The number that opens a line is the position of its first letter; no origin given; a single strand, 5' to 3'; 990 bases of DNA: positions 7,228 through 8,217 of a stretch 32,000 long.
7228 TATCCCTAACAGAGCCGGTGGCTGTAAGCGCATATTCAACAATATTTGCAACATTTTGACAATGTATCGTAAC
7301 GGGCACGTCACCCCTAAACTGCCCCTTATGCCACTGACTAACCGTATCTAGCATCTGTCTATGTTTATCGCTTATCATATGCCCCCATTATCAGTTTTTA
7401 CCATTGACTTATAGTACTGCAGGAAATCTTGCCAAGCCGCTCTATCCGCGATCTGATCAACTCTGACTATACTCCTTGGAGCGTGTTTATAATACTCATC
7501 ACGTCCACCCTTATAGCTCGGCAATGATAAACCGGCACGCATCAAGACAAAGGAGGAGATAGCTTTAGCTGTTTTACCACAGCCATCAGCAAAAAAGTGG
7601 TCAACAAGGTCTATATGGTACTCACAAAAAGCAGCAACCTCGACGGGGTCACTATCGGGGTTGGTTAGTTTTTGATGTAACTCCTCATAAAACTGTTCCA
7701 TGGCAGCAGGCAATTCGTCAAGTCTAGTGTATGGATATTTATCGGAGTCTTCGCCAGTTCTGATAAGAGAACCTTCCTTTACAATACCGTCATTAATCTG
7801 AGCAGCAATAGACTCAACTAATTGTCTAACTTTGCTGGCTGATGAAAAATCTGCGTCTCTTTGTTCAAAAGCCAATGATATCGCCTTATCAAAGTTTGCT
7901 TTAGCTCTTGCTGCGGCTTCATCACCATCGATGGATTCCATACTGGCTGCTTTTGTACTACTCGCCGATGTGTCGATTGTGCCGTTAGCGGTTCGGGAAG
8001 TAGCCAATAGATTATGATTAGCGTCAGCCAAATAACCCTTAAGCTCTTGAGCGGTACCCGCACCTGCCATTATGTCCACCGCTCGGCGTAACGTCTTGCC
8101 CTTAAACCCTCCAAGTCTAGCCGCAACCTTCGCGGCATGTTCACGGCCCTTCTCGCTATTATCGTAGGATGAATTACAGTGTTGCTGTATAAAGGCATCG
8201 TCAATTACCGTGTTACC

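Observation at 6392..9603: Candidate undescribed toxin/enzymatic-antidote cassette: zeta-kinase + Fic/Doc-like fusion, ATGA-coupled to a SpoT/Mesh1-type HD hydrolase, plus a small acidic protein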

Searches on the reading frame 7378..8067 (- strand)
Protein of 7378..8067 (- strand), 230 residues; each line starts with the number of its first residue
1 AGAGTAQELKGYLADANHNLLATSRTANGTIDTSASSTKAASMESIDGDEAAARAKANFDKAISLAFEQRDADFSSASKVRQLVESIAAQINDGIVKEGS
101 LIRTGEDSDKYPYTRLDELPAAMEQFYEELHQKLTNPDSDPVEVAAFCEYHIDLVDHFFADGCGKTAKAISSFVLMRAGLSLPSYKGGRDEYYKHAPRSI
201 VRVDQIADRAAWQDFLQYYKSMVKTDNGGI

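Call 45: find_homologous_proteins(query=window:7378-8067:-, max_evalue=0.001)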
Query seq(230 aa) (230 aa): 47 proteins with E <= 0.001 among 1383 candidates.
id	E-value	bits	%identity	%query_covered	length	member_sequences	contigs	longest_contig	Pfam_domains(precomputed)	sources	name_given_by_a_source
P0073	1.3e-94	334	68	95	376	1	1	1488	-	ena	-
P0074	7.5e-73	263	58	92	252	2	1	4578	-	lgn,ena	-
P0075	7.6e-68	246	55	94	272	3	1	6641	-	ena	-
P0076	3.2e-67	244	58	95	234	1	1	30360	-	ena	-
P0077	2.0e-65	239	53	92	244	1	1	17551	-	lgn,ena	-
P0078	8.7e-65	236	52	97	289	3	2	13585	-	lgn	-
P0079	3.7e-63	231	52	96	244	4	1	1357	-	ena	-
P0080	9.0e-63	230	51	96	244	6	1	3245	-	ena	-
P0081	1.2e-62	229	51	92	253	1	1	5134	-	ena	-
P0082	1.5e-62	229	49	97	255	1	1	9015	-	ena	-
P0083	2.0e-62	229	53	93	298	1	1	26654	-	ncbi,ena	-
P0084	4.4e-62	228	54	92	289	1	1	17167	-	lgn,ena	-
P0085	6.2e-61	224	51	92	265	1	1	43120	-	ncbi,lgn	-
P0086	3.0e-60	222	51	97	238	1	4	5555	-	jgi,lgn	jgi:hypothetical protein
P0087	1.6e-59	219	52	92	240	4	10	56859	-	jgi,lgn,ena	-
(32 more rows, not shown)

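Call 47: search_solved_structures(query=A3, max_evalue=1, show_alignments=3)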
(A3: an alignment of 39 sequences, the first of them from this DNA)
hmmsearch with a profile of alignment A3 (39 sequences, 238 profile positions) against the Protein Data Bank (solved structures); distinct sequences matched with E-value up to 1: 13.
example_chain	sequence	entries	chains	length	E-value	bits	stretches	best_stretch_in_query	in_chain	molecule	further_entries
9yz5_A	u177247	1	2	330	8.5e-06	28.9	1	131-208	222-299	Protein adenylyltransferase FICD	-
6i7j_A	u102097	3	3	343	9e-06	28.8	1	131-208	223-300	Adenosine monophosphate-protein transferase FICD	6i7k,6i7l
6i7g_A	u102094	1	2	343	9e-06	28.8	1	131-208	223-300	Adenosine monophosphate-protein transferase FICD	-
4u04_A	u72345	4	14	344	9e-06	28.8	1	131-208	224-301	Adenosine monophosphate-protein transferase FICD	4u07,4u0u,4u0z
6i7h_A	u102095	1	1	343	9.1e-06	28.8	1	131-208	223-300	Adenosine monophosphate-protein transferase FICD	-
6i7i_A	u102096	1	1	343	9.1e-06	28.8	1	131-208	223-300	Adenosine monophosphate-protein transferase FICD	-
4u0s_A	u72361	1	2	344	9.1e-06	28.8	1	131-208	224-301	Adenosine monophosphate-protein transferase FICD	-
6zmd_B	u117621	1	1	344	1.2e-05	28.4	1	131-208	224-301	Protein adenylyltransferase FICD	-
7b7z_A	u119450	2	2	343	0.0002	24.4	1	131-208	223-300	Protein adenylyltransferase FICD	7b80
5jj6_A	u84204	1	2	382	0.00065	22.7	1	142-208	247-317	Adenosine monophosphate-protein transferase FICD homolog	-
5jj7_A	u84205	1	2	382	0.00065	22.7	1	142-208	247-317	Adenosine monophosphate-protein transferase FICD homolog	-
3cuc_A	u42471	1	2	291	0.0077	19.2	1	135-206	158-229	Protein of unknown function with a Fic domain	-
4rgl_A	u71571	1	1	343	0.87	12.5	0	139-207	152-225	Filamentation induced by cAMP protein Fic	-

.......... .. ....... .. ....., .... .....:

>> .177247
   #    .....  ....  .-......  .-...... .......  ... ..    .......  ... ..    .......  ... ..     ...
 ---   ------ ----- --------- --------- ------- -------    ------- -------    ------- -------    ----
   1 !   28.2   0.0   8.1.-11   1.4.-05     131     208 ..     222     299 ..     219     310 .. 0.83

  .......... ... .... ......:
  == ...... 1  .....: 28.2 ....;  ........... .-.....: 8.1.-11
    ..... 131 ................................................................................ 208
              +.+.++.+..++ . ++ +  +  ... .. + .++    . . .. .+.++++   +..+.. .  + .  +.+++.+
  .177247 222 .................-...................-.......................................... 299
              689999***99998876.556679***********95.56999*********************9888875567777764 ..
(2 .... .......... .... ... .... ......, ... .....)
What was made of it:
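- On Fic/Doc (fido) enzymes: S-R-T-A-N-G sits at the class II position (129 residues before the His, as in FICD by the alignment of call 47).
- Checked: The family profile hits FICD at 8.5e-6 (call 47).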

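Call 48: search_protein_families(library=pfam, alignment_id=A3, max_evalue=0.1)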
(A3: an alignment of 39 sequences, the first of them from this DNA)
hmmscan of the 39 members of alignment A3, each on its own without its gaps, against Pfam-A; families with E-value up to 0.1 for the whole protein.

A. member 1, seq(230 aa): 2 families
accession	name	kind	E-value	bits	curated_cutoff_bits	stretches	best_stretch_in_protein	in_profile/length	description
PF02661.23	Fic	-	0.0013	20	24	1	82-174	9-92/93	Fic/DOC family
PF14069.11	SpoVIF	-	0.0072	16.4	27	1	55-98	8-51/72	Stage VI sporulation protein F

B. families by the number of members that match (of 39 scanned): 28 families (the first 25 are shown)
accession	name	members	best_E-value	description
PF02661.23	Fic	24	3.4e-05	Fic/DOC family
PF14069.11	SpoVIF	4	0.0022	Stage VI sporulation protein F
PF04860.17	Phage_portal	1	0.013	Phage portal protein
PF19963.4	VMAP-M1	1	0.016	vWA-MoxR associated protein middle region (VMAP-M) 1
PF24336.1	DUF7504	1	0.019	Family of unknown function (DUF7504)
PF20459.4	DUF6712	1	0.019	Family of unknown function (DUF6712)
PF22128.2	Alp7A_like_C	1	0.022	Alp7A C-terminal domain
PF21960.2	RCF1-5-like_lid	1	0.035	RCF1/5-like, AAA+ ATPase lid domain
PF04098.21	Rad52_Rad22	1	0.036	Rad52/22 family double-strand break repair protein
PF13207.12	AAA_17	1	0.036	AAA domain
PF03704.23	BTAD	1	0.038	Bacterial transcriptional activator domain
PF05679.22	CHGN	1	0.039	Chondroitin N-acetylgalactosaminyltransferase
PF04501.17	Baculo_VP39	1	0.039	Baculovirus major capsid protein VP39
PF05942.16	PaREP1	1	0.041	Archaeal PaREP1/PaREP8 family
PF11799.13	IMS_C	1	0.042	impB/mucB/samB family C-terminal domain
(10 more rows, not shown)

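Call 60: predict_structure(alignment_id=A3)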
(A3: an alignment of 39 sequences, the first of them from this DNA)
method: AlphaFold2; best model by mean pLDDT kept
length: 230 residues; sequences in the alignment: 39
mean_pLDDT: 95.1   pTM: 0.92
mean pLDDT of the five models: 95.1, 94.9, 94.4, 94.4, 94.3
residues with pLDDT >= 90: 211; 70-90: 13; 50-70: 3; < 50: 3
segments of 3 or more residues with pLDDT < 50: 228-230
pLDDT, mean of each block of 10 residues (from residue 1): 88 98 96 87 95 98 98 97 98 96 95 97 98 98 99 98 98 98 97 98 96 98 69
secondary structure, 60 per line:
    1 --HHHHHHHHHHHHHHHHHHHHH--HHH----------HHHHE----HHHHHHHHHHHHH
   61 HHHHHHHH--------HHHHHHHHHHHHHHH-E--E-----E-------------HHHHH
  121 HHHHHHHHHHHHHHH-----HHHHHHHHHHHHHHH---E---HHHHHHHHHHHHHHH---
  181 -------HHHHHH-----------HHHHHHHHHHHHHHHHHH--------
elements in order: H3-23 H39-42 H48-68 H77-91 H116-135 H141-155 H163-177 H188-193 H205-222

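Call 64: fold_search(model_id=the predicted structure, library=pdb)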
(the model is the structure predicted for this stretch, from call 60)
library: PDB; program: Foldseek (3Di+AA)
matches with E <= 10: 121; with E <= 0.001: 32
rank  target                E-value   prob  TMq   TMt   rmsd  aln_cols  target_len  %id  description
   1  6i7k                  1.6e-05  1.00  0.58  0.43   8.1       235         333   16  Crystal structure of monomeric FICD mutant L258D complexed with MgATP (released 2019-09-25)
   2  6i7g_B                1.8e-05  1.00  0.54  0.39   8.7       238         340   16  Crystal structure of dimeric wild type FICD complexed with ATP (released 2019-09-25)
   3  3cuc_B                2.2e-05  1.00  0.60  0.53   8.1       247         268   14  CRYSTAL STRUCTURE OF A FIC DOMAIN CONTAINING SIGNALING PROTEIN (BT_2513) FROM BACTEROIDES THETAIOTAOMICRON VPI-5482 AT (released 2008-04-29)
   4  6i7h                  2.3e-05  1.00  0.57  0.42   8.1       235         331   16  Crystal structure of dimeric FICD mutant K256S (released 2019-09-25)
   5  3cuc_A                3.0e-05  1.00  0.66  0.59   7.8       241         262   13  CRYSTAL STRUCTURE OF A FIC DOMAIN CONTAINING SIGNALING PROTEIN (BT_2513) FROM BACTEROIDES THETAIOTAOMICRON VPI-5482 AT (released 2008-04-29)
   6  4u0u_A                3.0e-05  1.00  0.61  0.44   7.8       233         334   16  Wild type eukaryotic fic domain containing protein with ADP (released 2014-12-10)
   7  6i7l                  3.5e-05  1.00  0.55  0.40   8.7       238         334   16  Crystal structure of monomeric FICD mutant L258D complexed with MgAMP-PNP (released 2019-09-25)
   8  9yz5_A                4.1e-05  1.00  0.51  0.38   8.4       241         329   15  human FicD bound with farnesyl pyrophosphate (released 2026-02-25)
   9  4u04_B                5.0e-05  1.00  0.59  0.44   7.7       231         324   16  Structure of a eukaryotic fic domain containing protein (released 2014-12-10)
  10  4u0z_B                5.6e-05  1.00  0.54  0.40   8.6       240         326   15  Eukaryotic Fic Domain containing protein with bound APCPP (released 2014-12-10)
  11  6i7j                  5.9e-05  1.00  0.53  0.39   8.8       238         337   15  Crystal structure of monomeric FICD mutant L258D (released 2019-09-25)
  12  4u04_A                6.5e-05  1.00  0.57  0.43   8.3       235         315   16  Structure of a eukaryotic fic domain containing protein (released 2014-12-10)
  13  6i7i                  6.5e-05  1.00  0.58  0.42   8.0       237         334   16  Crystal structure of dimeric FICD mutant K256A complexed with MgATP (released 2019-09-25)
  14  4u0z_G                7.6e-05  1.00  0.54  0.40   8.6       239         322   15  Eukaryotic Fic Domain containing protein with bound APCPP (released 2014-12-10)
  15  4u0z_C                8.0e-05  1.00  0.54  0.40   8.6       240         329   15  Eukaryotic Fic Domain containing protein with bound APCPP (released 2014-12-10)
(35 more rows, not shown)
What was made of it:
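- On Fic/Doc (fido) enzymes: The 32 Foldseek hits with E <= 1e-3 are all Fic proteins, with TM up to 0.66 (call 64).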

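Call 79: search_protein_representatives(alignment_id=A3)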
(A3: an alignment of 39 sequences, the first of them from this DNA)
Query: 39 sequences, 238 profile positions. Proteins with E-value up to 0.001 (for the whole library): 586; up to 1e-10: 444; up to 1e-30: 218. The best 150 are listed.
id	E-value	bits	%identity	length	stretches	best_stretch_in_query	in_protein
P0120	2.8e-101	354.6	-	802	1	8-236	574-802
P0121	3.3e-100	351.1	-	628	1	1-237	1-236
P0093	3.7e-97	341.1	-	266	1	10-236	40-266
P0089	7.9e-95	333.5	-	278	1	8-236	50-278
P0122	1.2e-94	333.0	-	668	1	17-236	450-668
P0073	1.3e-94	332.8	-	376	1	14-236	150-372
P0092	1.6e-94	332.5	-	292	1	10-236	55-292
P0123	3.5e-92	324.8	-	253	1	12-236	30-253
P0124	3.8e-92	324.7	-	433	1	16-236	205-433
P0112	2.2e-91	322.2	-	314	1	12-237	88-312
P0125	4.5e-91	321.2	-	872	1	10-237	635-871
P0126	1.3e-89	316.4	-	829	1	9-236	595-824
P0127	5.0e-87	308.0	-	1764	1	15-237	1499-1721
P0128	4.4e-86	304.9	-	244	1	18-237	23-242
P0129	7.6e-86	304.1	-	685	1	16-237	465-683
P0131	1.7e-84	299.6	-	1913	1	16-230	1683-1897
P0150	1.4e-75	270.5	-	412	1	14-237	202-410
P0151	1.1e-74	267.6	-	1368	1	22-236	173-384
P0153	8.3e-74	264.7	-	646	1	14-236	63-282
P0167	4.0e-69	249.3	-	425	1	21-236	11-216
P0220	5.9e-57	209.5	-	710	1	19-207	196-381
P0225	3.5e-56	207.0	-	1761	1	15-236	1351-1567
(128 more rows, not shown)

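Call 83: search_protein_families(library=pfam, proteins=[P0153, P0167, P0220, P0150, P0129, P0225, P0151, P0131], max_evalue=0.001)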
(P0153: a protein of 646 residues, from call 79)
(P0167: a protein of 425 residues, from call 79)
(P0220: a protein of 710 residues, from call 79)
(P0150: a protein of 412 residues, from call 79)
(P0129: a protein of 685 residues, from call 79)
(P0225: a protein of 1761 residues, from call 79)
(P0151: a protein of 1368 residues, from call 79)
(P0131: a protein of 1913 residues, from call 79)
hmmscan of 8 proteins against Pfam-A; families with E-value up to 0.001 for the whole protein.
P0153 (646 aa): 2 families
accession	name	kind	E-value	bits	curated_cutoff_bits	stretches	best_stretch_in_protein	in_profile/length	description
PF06414.18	Zeta_toxin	-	4.2e-07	30.1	22.3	1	406-550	7-147/199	Zeta toxin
PF13671.12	AAA_33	-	4.4e-05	24.3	27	1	415-551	1-123/143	AAA domain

P0167 (425 aa): 0 families

P0220 (710 aa): 7 families
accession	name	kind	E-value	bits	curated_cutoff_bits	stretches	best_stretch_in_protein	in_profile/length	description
PF01370.27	Epimerase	-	5.2e-19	69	20.9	1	404-612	1-232/240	NAD dependent epimerase/dehydratase family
PF13460.12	NAD_binding_10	-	9.6e-16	58.6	27.2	1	408-539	1-133/184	NAD(P)H-binding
PF01073.25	3Beta_HSD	-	2.6e-10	40.2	22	1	406-525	2-126/280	3-beta hydroxysteroid dehydrogenase/isomerase family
PF05368.20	NmrA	-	5.2e-10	39.8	27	1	401-517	2-109/298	NmrA-like family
PF16363.11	GDP_Man_Dehyd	-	3.2e-07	30.6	27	1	405-475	1-84/332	GDP-mannose 4,6 dehydratase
PF07993.18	NAD_binding_4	-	3.6e-06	26.8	20.1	1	406-439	1-37/258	Male sterility protein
PF04321.23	RmlD_sub_bind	-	9.6e-05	22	27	0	532-665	131-260/287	RmlD substrate binding domain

P0150 (412 aa): 2 families
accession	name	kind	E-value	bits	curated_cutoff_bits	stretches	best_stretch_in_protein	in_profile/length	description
PF13328.12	HD_4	-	3.9e-07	30.3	27.2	1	37-185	1-140/156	HD domain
PF01966.28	HD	-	1.4e-06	29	22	1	58-167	3-115/116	HD domain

P0129 (685 aa): 1 family
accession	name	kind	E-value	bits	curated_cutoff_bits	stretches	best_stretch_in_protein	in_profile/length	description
PF13328.12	HD_4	-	2.9e-05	24.3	27.2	1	37-179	1-142/156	HD domain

P0225 (1761 aa): 3 families
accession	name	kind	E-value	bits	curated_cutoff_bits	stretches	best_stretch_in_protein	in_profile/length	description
PF00027.35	cNMP_binding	-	2.6e-17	63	27.5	1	862-928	19-84/89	Cyclic nucleotide-binding domain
PF06414.18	Zeta_toxin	-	5.3e-13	49.3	22.3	1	1135-1266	14-141/199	Zeta toxin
PF13671.12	AAA_33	-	1.8e-08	35.2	27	1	1139-1266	1-116/143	AAA domain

P0151 (1368 aa): 13 families
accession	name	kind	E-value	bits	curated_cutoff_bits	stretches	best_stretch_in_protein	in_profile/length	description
PF07992.20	Pyr_redox_2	-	4e-35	122.1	26.1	1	841-1131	2-291/291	Pyridine nucleotide-disulphide oxidoreductase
PF06414.18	Zeta_toxin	-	1.4e-25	90.4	22.3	1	548-720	14-190/199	Zeta toxin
PF13738.12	Pyr_redox_3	-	9.3e-17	61.7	30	1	939-1114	120-305/305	Pyridine nucleotide-disulphide oxidoreductase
PF01266.30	DAO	-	1.8e-10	41.3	27.9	1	841-883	1-44/353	FAD dependent oxidoreductase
PF00070.33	Pyr_redox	-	3.7e-08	34.2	22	1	986-1062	2-82/82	Pyridine nucleotide-disulphide oxidoreductase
PF12831.13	FAD_oxidored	-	1.1e-07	32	27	1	841-879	1-39/416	FAD dependent oxidoreductase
PF00890.30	FAD_binding_2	-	1.7e-07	31.2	20.4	1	841-882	1-42/414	FAD binding domain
PF13450.12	NAD_binding_8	-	2e-07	31.6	21.9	1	844-880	1-37/68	NAD(P)-binding Rossmann-like domain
PF01946.23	Thi4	-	7.5e-07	29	26.2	1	840-879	18-58/235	Thi4 family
PF03486.20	HI0933_like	-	1.3e-06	28.5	50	1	841-880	2-41/244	HI0933-like protein Rossmann domain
PF13434.12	Lys_Orn_oxgnase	-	8.4e-05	22.3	21.3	0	909-1011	107-216/339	L-lysine 6-monooxygenase/L-ornithine 5-monooxygenase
PF01134.28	GIDA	-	0.00011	21.8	22.1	0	841-871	1-31/391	Glucose inhibited division protein A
PF02661.23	Fic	-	0.00018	22.7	24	1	266-335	23-91/93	Fic/DOC family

P0131 (1913 aa): 2 families
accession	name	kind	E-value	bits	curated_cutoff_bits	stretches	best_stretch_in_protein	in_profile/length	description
PF06414.18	Zeta_toxin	-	4.4e-07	30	22.3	1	1423-1585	12-173/199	Zeta toxin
PF13671.12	AAA_33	-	1.3e-05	26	27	1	1432-1570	4-132/143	AAA domain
